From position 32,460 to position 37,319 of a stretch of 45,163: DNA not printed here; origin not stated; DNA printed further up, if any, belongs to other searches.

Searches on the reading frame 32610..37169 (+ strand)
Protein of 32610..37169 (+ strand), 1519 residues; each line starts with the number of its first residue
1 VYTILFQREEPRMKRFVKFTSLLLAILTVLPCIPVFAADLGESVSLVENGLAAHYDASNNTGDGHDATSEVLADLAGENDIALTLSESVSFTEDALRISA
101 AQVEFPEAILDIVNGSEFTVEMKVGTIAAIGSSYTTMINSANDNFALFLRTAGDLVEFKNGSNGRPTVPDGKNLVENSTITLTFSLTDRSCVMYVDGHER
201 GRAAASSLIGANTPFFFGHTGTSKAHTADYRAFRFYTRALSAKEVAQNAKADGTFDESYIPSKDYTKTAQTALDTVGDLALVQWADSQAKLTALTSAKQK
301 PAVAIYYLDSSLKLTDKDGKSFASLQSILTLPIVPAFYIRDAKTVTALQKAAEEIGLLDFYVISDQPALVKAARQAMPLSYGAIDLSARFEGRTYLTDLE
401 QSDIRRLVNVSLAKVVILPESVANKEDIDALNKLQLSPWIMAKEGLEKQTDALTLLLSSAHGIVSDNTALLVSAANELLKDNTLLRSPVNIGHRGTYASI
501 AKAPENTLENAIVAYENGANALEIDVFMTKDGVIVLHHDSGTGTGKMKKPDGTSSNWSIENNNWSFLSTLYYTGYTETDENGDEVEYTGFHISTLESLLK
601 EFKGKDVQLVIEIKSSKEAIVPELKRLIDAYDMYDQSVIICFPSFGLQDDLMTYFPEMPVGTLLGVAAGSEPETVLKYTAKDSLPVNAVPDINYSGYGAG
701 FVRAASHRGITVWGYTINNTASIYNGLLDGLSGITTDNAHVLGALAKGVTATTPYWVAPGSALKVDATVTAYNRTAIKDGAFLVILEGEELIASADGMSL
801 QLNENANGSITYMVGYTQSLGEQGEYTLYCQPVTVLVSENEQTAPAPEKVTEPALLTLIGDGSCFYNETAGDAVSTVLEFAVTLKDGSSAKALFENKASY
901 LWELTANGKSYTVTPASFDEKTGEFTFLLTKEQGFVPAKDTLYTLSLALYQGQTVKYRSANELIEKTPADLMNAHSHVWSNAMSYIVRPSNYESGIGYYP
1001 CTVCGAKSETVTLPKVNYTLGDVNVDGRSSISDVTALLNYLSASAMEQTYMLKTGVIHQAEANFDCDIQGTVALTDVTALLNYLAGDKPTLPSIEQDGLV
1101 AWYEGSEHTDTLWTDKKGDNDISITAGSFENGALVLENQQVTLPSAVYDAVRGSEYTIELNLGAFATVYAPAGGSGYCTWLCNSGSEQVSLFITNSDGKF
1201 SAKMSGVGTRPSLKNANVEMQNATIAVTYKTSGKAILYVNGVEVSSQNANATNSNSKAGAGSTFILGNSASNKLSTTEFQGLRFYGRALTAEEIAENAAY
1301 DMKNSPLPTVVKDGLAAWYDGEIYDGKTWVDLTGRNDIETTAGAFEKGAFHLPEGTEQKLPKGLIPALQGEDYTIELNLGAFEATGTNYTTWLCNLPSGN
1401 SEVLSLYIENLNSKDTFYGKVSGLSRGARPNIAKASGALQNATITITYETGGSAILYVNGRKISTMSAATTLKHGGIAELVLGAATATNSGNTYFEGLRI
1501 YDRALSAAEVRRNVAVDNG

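Call 77: search_protein_families(library=pfam, proteins=[window:32610-37169:+], max_evalue=0.00001)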
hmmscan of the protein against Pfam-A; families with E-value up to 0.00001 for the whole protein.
window:32610-37169:+ (1519 aa): 2 families
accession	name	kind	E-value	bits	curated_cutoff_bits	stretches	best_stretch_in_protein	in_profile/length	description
PF13385.13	Laminin_G_3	-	1.1e-28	100.7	27.6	3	1183-1295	40-151/151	Concanavalin A-like lectin/glucanases superfamily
PF03009.23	GDPD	-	2.9e-22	80.4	23.6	1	493-739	1-242/244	Glycerophosphoryl diester phosphodiesterase family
